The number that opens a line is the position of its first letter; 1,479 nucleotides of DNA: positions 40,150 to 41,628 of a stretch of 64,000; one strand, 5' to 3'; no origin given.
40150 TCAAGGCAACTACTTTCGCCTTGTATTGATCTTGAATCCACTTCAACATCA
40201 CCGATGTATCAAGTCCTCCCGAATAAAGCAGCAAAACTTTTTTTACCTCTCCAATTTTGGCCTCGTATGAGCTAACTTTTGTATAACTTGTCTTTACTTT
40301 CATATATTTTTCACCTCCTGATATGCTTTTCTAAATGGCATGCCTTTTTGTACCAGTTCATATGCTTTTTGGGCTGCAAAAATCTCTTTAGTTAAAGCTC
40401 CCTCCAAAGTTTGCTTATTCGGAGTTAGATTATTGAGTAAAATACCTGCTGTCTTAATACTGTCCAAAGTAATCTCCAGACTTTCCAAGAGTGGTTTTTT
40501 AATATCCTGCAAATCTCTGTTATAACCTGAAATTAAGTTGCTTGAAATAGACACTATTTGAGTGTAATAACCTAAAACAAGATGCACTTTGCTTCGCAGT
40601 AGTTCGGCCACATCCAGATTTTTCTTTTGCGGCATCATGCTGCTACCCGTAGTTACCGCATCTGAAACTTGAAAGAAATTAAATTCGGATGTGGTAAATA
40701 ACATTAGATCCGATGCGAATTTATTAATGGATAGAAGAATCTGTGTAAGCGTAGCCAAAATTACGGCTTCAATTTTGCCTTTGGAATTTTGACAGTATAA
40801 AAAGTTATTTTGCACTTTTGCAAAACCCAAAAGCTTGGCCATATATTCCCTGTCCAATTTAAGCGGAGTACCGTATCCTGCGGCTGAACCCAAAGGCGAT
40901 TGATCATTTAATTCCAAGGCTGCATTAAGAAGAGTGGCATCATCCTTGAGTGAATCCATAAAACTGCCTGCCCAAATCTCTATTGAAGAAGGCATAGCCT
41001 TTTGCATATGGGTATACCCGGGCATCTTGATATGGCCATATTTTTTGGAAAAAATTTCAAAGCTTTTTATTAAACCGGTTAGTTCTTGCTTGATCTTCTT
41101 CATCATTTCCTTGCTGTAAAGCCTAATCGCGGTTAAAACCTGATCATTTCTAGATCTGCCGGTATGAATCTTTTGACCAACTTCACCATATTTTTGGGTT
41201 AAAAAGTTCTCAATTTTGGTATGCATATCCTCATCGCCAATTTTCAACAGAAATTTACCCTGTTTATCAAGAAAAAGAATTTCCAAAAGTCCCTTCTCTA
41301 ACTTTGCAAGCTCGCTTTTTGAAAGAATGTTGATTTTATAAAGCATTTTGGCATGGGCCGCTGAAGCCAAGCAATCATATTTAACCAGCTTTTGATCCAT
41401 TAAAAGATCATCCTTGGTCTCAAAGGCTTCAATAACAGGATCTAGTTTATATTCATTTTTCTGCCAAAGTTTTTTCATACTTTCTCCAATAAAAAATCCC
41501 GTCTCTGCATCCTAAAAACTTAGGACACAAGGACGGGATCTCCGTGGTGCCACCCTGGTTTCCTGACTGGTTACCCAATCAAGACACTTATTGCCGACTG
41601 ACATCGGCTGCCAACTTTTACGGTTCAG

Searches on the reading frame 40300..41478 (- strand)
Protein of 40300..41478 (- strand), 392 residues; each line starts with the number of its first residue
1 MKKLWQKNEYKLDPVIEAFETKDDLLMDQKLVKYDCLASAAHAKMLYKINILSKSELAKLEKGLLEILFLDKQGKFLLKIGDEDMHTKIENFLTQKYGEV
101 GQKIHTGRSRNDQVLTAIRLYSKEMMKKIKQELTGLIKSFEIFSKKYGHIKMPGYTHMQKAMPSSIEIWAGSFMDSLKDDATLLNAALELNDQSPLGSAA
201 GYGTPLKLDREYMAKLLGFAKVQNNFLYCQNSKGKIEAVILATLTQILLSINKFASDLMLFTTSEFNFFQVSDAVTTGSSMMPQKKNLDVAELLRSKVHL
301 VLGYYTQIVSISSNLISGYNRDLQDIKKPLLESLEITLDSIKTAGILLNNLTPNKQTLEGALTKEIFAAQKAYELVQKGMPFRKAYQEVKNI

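Call 8: search_protein_families(library=ncbifam, proteins=[window:40300-41478:-])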
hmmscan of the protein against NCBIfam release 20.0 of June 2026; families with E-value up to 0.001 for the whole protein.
window:40300-41478:- (392 aa): 17 families
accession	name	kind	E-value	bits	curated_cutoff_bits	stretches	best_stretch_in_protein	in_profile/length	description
TIGR00838.1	argH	equivalog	1.8e-93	314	279.5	1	22-389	18-386/455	argininosuccinate lyase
NF008964.0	PRK12308.1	equivalog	7.1e-73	246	657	1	21-389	19-388/624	argininosuccinate lyase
NF005000.0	PRK06389.1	equivalog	5.3e-48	164.2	388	1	21-391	21-381/434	argininosuccinate lyase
NF002563.0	PRK02186.1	subfamily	2.6e-42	145.1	625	1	26-390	430-798/890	argininosuccinate lyase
NF052535.1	CoM_syn_XcbC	exception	9.3e-30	103.8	575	1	25-389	29-390/495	2-phosphosulfolactate phosphatase XcbC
NF005218.0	PRK06705.1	equivalog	2.1e-25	89.5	883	1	37-360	43-366/502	argininosuccinate lyase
TIGR00928.1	purB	equivalog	4.3e-20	71.9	326.2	1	90-391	77-383/436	adenylosuccinate lyase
TIGR02426.1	protocat_pcaB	equivalog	4.2e-16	58.8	355.75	1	98-296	87-283/338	3-carboxy-cis,cis-muconate cycloisomerase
NF004631.0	PRK05975.1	equivalog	1.6e-13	50.4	371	1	98-295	96-289/352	3-carboxy-cis,cis-muconate cycloisomerase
NF008909.0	PRK12273.1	subfamily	1.7e-13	50.2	510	1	104-340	137-381/474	aspartate ammonia-lyase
TIGR00839.1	aspA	equivalog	7.5e-11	41.6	681.2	1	103-343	131-379/468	aspartate ammonia-lyase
NF006500.1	PRK08937.2-4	subfamily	3e-09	36.2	626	1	98-324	95-319/448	adenylosuccinate lyase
NF006554.0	PRK09053.1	equivalog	6.7e-09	35.1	595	1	99-287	98-287/453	3-carboxy-cis,cis-muconate cycloisomerase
TIGR00979.1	fumC_II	equivalog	7.6e-08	31.6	664.75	1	103-364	130-401/458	class II fumarate hydratase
NF011092.0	PRK14515.1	subfamily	1.2e-06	27.7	876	1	104-309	141-354/479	aspartate ammonia-lyase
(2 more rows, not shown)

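Call 11: find_related_loci(query=window:40300-41478:-, collection=genome_contigs, flank=6000)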
Query window:40300-41478:- (392 aa) in genome_contigs; peptide patterns used: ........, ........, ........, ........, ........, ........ (x = any residue, [..] = any of these).
599 stretches matched a pattern (row limit reached: there are more); 585 encode a relative of the query (tblastn E <= 1e-3); the best 80 are kept; 80 distinct loci.
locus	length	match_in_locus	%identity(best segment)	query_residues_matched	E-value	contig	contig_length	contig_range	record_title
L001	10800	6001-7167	70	1-390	0e+0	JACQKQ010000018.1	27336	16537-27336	MAG: Candidatus Levyibacteriota bacterium isolate NC_groundwater_1181_Ag_S-0.1um_42_368 S_p1_S3_coassembly_k141_552709,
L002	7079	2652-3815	66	2-389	9e-172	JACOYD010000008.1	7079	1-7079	MAG: Candidatus Microgenomates bacterium isolate NC_groundwater_170_Ag_S-0.1um_42_15 S4_GD2017_2_S1_scaffold_32562, whol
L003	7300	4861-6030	69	1-390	2e-171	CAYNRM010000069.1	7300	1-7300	MAG TPA_asm: uncultured Gammaproteobacteria bacterium isolate SRP128246_co1_67 genome assembly, contig: NODE_27515_lengt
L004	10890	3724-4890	64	1-389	2e-168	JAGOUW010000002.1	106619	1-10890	MAG: Candidatus Levyibacteriota bacterium isolate Gw_Eff_bin_531 Gw_Eff_226_length_106619_cov_9.726618, whole genome sho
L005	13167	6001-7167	60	1-389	1e-152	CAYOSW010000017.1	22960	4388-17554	MAG TPA_asm: uncultured Gammaproteobacteria bacterium isolate binchicken_co105_397 genome assembly, contig: NODE_2769_le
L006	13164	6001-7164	57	1-389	1e-146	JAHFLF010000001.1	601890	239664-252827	MAG: Candidatus Harrisonbacteria bacterium isolate nzgw427 NODE_3_length_601891_cov_5.610981, whole genome shotgun seque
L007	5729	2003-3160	57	3-389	2e-144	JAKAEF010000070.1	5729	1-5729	MAG: bacterium isolate WY1.bin131 NODE_24710_length_5729_cov_1.295073, whole genome shotgun sequence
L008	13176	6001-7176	54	1-392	2e-142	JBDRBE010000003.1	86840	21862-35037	MAG: Candidatus Levyibacteriota bacterium isolate MEGAHIT-group-1.104 k141_3725980, whole genome shotgun sequence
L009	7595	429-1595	56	1-389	2e-139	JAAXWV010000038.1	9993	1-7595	MAG: Candidatus Roizmanbacteria bacterium isolate W9_Combined_metabat2_043 W9_Combined_metabat2_043_NODE_3886, whole gen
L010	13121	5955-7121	55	1-389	8e-137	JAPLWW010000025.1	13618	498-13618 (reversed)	MAG: Candidatus Micrarchaeota archaeon isolate LacPavin_0920_SED3_MAG_46_9 LacPavin_0920_SED3_scaffold_249046, whole gen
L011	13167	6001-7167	51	1-389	1e-133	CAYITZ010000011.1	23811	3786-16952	MAG TPA_asm: uncultured Gammaproteobacteria bacterium isolate ERP119705_co4_438 genome assembly, contig: NODE_1801_lengt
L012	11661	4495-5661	54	1-389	1e-132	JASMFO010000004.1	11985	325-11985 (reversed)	MAG: Candidatus Woesearchaeota archaeon isolate ETNP7_MAG_25 c_000000049859, whole genome shotgun sequence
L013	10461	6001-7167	55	3-391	3e-131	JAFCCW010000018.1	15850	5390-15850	MAG: Candidatus Iainarchaeum archaeon isolate Meg19_1012_Bin_161 Meg19_1012_Bin_161_scaffold_10144, whole genome shotgun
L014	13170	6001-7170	51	2-389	1e-130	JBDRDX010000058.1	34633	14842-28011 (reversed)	MAG: Patescibacteria group bacterium isolate MEGAHIT-group-1.284 k141_5865223, whole genome shotgun sequence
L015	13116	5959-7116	51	3-389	7e-129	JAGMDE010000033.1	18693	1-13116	MAG: Thermoplasmatales archaeon isolate RS_17_39 ZL495.bin.39.fa_33, whole genome shotgun sequence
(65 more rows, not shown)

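Call 25: find_homologous_proteins(query=window:40300-41478:-, max_evalue=1e-80)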
Query window:40300-41478:- (392 aa): 3366 proteins with E <= 1e-80 among 8000 candidates; the best 120 are listed.
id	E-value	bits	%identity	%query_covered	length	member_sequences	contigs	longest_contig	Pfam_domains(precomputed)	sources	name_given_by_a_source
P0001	3.5e-250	847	100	100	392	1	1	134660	PF00206.26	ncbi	-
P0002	1.0e-215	734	87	99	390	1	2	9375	PF00206.26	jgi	-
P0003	5.1e-214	728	87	99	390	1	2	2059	PF00206.26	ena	-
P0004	5.3e-211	718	85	99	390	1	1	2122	PF00206.26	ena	-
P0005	3.8e-210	716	85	99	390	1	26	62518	PF00206.26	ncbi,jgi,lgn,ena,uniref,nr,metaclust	ncbi:argininosuccinate lyase [Candidatus Daviesbacteria bacterium RIFCSPLOWO2_01_FULL_38_10]|uniref:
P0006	1.3e-209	714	85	99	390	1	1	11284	PF00206.26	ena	-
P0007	1.6e-209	714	85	99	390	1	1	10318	PF00206.26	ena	-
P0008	1.2e-205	701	83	99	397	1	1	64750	PF00206.26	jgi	-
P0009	1.6e-205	700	83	99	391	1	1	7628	PF00206.26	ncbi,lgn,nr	ncbi:argininosuccinate lyase [Candidatus Daviesbacteria bacterium]|nr:argininosuccinate lyase [Candi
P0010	4.4e-205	699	83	100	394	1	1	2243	PF00206.26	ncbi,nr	ncbi:MAG: argininosuccinate lyase [Candidatus Daviesbacteria bacterium]|nr:argininosuccinate lyase [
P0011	5.0e-199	679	82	99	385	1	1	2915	PF00206.26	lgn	-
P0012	2.7e-191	654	77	100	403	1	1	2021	PF00206.26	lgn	-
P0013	4.1e-191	653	76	100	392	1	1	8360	PF00206.26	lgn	-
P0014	6.4e-185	633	75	99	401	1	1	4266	PF00206.26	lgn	-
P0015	3.8e-184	630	75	99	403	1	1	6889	PF00206.26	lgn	-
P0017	1.1e-183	629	75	100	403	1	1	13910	PF00206.26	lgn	-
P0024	4.7e-181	620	73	99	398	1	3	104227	PF00206.26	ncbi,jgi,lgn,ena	-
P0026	7.6e-181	619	73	99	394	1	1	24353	PF00206.26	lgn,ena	-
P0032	2.7e-179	614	72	99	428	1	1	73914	PF00206.26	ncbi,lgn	-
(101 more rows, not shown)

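Call 26: find_encoding_contigs(protein=P0002, flank=10000, max_places=3)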
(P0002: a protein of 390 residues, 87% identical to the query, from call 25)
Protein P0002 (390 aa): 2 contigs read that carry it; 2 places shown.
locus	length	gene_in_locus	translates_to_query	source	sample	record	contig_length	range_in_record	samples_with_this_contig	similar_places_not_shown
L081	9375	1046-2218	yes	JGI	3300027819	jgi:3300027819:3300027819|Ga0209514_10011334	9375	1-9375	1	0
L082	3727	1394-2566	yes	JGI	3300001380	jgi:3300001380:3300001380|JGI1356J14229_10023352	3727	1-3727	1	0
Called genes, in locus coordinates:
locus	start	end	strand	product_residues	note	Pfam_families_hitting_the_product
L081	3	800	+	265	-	?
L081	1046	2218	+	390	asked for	PF00206:Lyase_1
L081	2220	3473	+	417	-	PF00764:Arginosuc_synth, PF06508:QueC (weak), PF20979:Arginosuc_syn_C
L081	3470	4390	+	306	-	PF02729:OTCace_N, PF00185:OTCace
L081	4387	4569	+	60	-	PF21344:Zn_ribbon_LysW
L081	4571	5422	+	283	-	PF22626:LysX_preATP_grasp, PF02786:CPSase_L_D2 (faint), PF14397:ATPgrasp_ST (faint), PF02655:ATP-grasp_3, PF08443:RimK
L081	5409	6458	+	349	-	PF01118:Semialdhyde_dh, PF22698:Semialdhyde_dhC_1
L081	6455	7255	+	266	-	PF00696:AA_kinase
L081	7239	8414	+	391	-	PF00202:Aminotran_3, PF00155:Aminotran_1_2, PF00266:Aminotran_5 (faint)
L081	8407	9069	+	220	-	-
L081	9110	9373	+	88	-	?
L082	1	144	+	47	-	?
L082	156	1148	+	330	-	PF03772:Competence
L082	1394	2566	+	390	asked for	PF00206:Lyase_1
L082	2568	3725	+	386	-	?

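Call 27: find_encoding_contigs(protein=P0005, flank=10000, max_places=4)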
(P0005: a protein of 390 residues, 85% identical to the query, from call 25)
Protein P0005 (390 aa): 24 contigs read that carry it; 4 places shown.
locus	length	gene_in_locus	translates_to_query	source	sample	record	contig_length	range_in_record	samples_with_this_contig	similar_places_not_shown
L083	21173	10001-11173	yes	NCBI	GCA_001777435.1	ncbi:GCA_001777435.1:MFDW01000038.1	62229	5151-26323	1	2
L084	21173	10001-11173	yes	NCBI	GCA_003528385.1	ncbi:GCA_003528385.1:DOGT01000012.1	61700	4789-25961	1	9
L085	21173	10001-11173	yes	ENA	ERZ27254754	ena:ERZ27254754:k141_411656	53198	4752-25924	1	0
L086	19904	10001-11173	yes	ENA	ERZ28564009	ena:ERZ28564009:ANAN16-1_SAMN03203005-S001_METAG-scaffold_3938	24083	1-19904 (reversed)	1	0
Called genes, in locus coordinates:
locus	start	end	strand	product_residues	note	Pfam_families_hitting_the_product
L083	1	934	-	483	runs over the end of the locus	PF00006:ATP-synt_ab, PF00306:ATP-synt_ab_C (weak)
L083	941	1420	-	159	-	-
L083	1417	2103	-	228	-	-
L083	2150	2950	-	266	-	-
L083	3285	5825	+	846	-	PF00133:tRNA-synt_1, PF09334:tRNA-synt_1g, PF13603:tRNA-synt_1_2, PF00133:tRNA-synt_1, PF08264:Anticodon_1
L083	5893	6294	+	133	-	-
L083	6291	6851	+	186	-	PF10531:SLBB, PF00633:HHH (weak), PF12836:HHH_3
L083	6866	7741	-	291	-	PF13565:HTH_32 (faint), PF13683:rve_3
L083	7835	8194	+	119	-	-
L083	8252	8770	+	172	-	PF20803:PaaX_M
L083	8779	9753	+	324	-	PF03772:Competence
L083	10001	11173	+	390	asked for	PF00206:Lyase_1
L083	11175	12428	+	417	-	PF00764:Arginosuc_synth, PF06508:QueC (weak), PF20979:Arginosuc_syn_C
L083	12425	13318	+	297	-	PF02729:OTCace_N, PF00185:OTCace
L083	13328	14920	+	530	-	PF03485:Arg_tRNA_synt_N, PF00750:tRNA-synt_1d, PF09334:tRNA-synt_1g (faint), PF01921:tRNA-synt_1f (weak), PF05746:DALR_1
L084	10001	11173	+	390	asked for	PF00206:Lyase_1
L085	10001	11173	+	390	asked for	PF00206:Lyase_1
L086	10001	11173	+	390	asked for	PF00206:Lyase_1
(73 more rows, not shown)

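Call 28: find_encoding_contigs(protein=P0008, flank=10000, max_places=2)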
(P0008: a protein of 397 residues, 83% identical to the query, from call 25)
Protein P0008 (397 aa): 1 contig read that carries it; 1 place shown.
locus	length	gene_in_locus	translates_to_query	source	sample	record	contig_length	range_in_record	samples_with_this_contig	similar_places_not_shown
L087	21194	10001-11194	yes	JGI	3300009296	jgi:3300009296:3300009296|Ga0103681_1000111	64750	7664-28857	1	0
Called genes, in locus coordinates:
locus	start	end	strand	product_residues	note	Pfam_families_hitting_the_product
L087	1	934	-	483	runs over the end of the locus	PF00006:ATP-synt_ab, PF00306:ATP-synt_ab_C (weak)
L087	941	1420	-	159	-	-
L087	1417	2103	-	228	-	-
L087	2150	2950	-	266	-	-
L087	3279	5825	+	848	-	PF00133:tRNA-synt_1, PF09334:tRNA-synt_1g, PF13603:tRNA-synt_1_2, PF00133:tRNA-synt_1, PF08264:Anticodon_1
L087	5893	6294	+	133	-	-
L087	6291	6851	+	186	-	PF10531:SLBB, PF00633:HHH (weak), PF12836:HHH_3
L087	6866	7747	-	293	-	PF13565:HTH_32 (faint), PF13683:rve_3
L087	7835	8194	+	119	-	-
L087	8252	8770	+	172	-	PF20803:PaaX_M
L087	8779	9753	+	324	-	PF03772:Competence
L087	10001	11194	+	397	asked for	PF00206:Lyase_1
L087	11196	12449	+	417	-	PF00764:Arginosuc_synth, PF06508:QueC (weak), PF20979:Arginosuc_syn_C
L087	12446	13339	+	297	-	PF02729:OTCace_N, PF00185:OTCace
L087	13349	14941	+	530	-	PF03485:Arg_tRNA_synt_N, PF00750:tRNA-synt_1d, PF09334:tRNA-synt_1g (faint), PF01921:tRNA-synt_1f (weak), PF05746:DALR_1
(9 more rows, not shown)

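Call 29: find_encoding_contigs(protein=P0006, flank=10000, max_places=2)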
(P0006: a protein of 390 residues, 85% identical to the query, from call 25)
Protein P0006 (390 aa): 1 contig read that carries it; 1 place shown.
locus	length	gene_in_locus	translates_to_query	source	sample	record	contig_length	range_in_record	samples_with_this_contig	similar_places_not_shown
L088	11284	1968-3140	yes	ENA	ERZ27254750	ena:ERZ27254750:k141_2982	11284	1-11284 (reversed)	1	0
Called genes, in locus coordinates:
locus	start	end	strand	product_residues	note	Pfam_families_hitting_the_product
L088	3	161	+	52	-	?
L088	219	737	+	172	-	PF20803:PaaX_M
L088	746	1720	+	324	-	PF03772:Competence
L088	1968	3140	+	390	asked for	PF00206:Lyase_1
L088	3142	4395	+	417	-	PF00764:Arginosuc_synth, PF06508:QueC (weak), PF20979:Arginosuc_syn_C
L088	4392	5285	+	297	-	PF02729:OTCace_N, PF00185:OTCace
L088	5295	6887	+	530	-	PF03485:Arg_tRNA_synt_N, PF00750:tRNA-synt_1d, PF09334:tRNA-synt_1g (faint), PF01921:tRNA-synt_1f (weak), PF05746:DALR_1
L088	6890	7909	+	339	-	PF00149:Metallophos, PF12850:Metallophos_2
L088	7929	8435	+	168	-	PF00334:NDK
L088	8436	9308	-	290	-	PF04055:Radical_SAM (weak), PF13186:SPASM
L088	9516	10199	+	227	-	PF04203:Sortase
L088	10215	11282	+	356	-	?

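Call 34: find_encoding_contigs(protein=P0013, flank=10000, max_places=2)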
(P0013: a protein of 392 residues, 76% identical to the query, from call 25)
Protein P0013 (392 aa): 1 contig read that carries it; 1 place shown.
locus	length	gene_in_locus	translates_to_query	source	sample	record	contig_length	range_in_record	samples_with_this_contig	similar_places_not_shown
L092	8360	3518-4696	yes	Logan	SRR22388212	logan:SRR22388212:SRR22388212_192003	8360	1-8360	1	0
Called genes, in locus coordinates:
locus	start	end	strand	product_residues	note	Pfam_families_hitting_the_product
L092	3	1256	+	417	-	?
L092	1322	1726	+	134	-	-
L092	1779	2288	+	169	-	PF10531:SLBB, PF22461:SLBB_2 (weak), PF06514:PsbU (weak), PF00633:HHH, PF12836:HHH_3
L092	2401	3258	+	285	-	PF03772:Competence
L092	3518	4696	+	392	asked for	PF00206:Lyase_1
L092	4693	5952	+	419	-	PF00764:Arginosuc_synth, PF06508:QueC (weak), PF20979:Arginosuc_syn_C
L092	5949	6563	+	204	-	PF02729:OTCace_N, PF00185:OTCace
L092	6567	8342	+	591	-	PF03485:Arg_tRNA_synt_N, PF00750:tRNA-synt_1d, PF05746:DALR_1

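Call 35: find_encoding_contigs(protein=P0017, flank=10000, max_places=2)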
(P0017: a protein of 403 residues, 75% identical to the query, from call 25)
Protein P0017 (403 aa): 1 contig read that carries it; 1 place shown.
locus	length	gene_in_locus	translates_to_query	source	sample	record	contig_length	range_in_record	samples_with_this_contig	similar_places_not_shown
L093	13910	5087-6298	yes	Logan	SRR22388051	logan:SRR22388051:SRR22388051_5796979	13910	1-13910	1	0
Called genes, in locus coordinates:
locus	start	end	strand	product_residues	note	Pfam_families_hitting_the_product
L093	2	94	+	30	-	?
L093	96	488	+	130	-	PF00411:Ribosomal_S11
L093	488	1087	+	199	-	PF00163:Ribosomal_S4, PF01479:S4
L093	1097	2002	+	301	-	PF01193:RNA_pol_L, PF01000:RNA_pol_A_bac, PF03118:RNA_pol_A_CTD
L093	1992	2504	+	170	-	PF01196:Ribosomal_L17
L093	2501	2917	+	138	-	PF00572:Ribosomal_L13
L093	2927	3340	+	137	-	PF00380:Ribosomal_S9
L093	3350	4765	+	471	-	PF02878:PGM_PMM_I, PF02879:PGM_PMM_II, PF02880:PGM_PMM_III, PF00408:PGM_PMM_IV (weak)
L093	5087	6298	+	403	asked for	PF00206:Lyase_1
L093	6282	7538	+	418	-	PF00764:Arginosuc_synth, PF06508:QueC (weak), PF20979:Arginosuc_syn_C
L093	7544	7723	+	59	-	PF21344:Zn_ribbon_LysW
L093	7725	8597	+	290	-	PF14397:ATPgrasp_ST (faint), PF22626:LysX_preATP_grasp, PF13549:ATP-grasp_5 (faint), PF02655:ATP-grasp_3, PF02786:CPSase_L_D2 (weak), PF08443:RimK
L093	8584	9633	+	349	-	PF01118:Semialdhyde_dh, PF22698:Semialdhyde_dhC_1, PF02774:Semialdhyde_dhC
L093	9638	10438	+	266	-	PF00696:AA_kinase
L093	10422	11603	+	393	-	PF00202:Aminotran_3, PF00266:Aminotran_5 (faint)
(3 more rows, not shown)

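Call 36: find_encoding_contigs(protein=P0024, flank=10000, max_places=3)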
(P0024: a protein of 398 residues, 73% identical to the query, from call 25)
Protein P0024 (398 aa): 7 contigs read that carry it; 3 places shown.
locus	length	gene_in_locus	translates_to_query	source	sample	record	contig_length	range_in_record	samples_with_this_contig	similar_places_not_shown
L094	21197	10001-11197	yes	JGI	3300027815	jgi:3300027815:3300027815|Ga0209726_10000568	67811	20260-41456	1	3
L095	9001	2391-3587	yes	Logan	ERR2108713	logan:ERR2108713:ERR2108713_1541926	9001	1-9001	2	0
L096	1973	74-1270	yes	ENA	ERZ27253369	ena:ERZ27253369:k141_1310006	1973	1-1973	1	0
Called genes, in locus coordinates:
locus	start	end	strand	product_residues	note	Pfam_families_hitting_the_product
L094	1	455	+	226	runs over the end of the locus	-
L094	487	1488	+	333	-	PF03320:FBPase_glpX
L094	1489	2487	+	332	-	PF00274:Glycolytic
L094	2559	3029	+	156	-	-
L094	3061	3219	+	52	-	-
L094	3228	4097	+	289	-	PF01149:Fapy_DNA_glyco, PF06831:H2TH, PF06827:zf-FPG_IleRS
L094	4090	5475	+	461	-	PF05977:MFS_3, PF07690:MFS_1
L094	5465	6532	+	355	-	PF02463:SMC_N, PF11398:DUF2813 (weak), PF13175:AAA_15, PF13476:AAA_23, PF13304:AAA_21 (weak)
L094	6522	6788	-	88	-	PF18898:DUF5654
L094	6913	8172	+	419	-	PF00764:Arginosuc_synth, PF06508:QueC (weak), PF20979:Arginosuc_syn_C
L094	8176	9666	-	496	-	PF00152:tRNA-synt_2, PF02142:MGS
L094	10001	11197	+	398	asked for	PF00206:Lyase_1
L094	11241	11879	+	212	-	PF00156:Pribosyltran, PF14681:UPRTase (weak)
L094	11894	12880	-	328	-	PF01979:Amidohydro_1, PF07969:Amidohydro_3 (weak)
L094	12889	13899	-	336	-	-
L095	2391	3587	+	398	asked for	PF00206:Lyase_1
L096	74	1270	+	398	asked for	PF00206:Lyase_1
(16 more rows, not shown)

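Call 37: find_encoding_contigs(protein=P0032, flank=10000, max_places=2)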
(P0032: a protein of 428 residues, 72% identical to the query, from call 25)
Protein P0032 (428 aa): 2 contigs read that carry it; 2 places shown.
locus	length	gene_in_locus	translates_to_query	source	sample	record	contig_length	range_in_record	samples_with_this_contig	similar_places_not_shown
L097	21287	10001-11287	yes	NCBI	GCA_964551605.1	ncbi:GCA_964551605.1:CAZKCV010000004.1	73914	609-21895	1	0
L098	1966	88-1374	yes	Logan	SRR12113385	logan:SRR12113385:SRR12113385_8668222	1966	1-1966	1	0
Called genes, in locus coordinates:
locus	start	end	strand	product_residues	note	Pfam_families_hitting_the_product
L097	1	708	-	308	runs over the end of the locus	-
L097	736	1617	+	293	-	-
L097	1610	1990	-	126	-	PF07883:Cupin_2, PF02311:AraC_binding (weak)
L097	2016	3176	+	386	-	PF13439:Glyco_transf_4 (weak), PF20706:GT4-conflict, PF00534:Glycos_transf_1, PF13692:Glyco_trans_1_4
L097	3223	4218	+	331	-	PF00274:Glycolytic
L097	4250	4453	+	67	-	-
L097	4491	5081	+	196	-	-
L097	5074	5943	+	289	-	PF01149:Fapy_DNA_glyco, PF06831:H2TH, PF06827:zf-FPG_IleRS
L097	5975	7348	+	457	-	PF07690:MFS_1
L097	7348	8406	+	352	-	PF02463:SMC_N, PF13175:AAA_15, PF13476:AAA_23, PF13304:AAA_21 (faint)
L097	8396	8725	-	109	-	PF18898:DUF5654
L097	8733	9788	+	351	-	PF01979:Amidohydro_1, PF12890:DHOase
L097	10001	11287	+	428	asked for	PF00206:Lyase_1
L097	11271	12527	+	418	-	PF00764:Arginosuc_synth, PF06508:QueC (faint), PF20979:Arginosuc_syn_C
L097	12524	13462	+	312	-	PF02729:OTCace_N, PF00185:OTCace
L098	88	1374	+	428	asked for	PF00206:Lyase_1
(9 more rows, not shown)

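Call 39: find_encoding_contigs(protein=P0009, flank=10000, max_places=2)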
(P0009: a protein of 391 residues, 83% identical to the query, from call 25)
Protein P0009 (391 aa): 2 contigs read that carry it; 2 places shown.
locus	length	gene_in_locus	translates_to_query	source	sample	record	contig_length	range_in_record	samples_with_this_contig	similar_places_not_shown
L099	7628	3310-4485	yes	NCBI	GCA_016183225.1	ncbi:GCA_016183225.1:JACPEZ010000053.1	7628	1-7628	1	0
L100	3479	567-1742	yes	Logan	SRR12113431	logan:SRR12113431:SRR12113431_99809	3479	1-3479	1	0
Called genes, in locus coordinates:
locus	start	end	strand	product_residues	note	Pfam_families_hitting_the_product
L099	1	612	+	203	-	PF08264:Anticodon_1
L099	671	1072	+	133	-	-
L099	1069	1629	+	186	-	PF10531:SLBB, PF06514:PsbU (weak), PF00633:HHH, PF12836:HHH_3, PF03934:T2SSK (weak)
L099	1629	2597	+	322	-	PF03772:Competence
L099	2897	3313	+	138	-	PF00583:Acetyltransf_1, PF13673:Acetyltransf_10, PF13508:Acetyltransf_7, PF08445:FR47 (weak)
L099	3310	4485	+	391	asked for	PF00206:Lyase_1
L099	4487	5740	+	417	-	PF00764:Arginosuc_synth, PF06508:QueC (weak), PF20979:Arginosuc_syn_C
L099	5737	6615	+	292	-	PF02729:OTCace_N, PF00185:OTCace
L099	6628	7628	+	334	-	PF03485:Arg_tRNA_synt_N, PF00750:tRNA-synt_1d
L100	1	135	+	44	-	?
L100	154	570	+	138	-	PF00583:Acetyltransf_1, PF13673:Acetyltransf_10, PF13508:Acetyltransf_7, PF08445:FR47 (weak)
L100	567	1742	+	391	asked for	PF00206:Lyase_1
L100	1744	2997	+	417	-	PF00764:Arginosuc_synth, PF06508:QueC (weak), PF20979:Arginosuc_syn_C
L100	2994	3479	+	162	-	?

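Call 40: find_encoding_contigs(protein=P0015, flank=10000, max_places=2)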
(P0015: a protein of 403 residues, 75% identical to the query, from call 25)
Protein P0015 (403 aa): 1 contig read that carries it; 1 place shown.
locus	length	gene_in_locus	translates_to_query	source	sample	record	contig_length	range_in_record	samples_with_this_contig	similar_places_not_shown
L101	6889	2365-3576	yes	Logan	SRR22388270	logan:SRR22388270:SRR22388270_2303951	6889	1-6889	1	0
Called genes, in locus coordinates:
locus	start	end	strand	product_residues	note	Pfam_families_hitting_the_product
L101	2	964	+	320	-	?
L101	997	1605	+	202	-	-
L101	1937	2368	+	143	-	PF13673:Acetyltransf_10, PF13527:Acetyltransf_9 (weak), PF00583:Acetyltransf_1, PF13508:Acetyltransf_7, PF08445:FR47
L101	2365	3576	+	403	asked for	PF00206:Lyase_1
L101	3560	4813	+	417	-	PF00764:Arginosuc_synth, PF06508:QueC (weak), PF20979:Arginosuc_syn_C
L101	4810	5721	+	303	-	PF02729:OTCace_N, PF00185:OTCace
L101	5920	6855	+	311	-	PF02729:OTCace_N, PF00185:OTCace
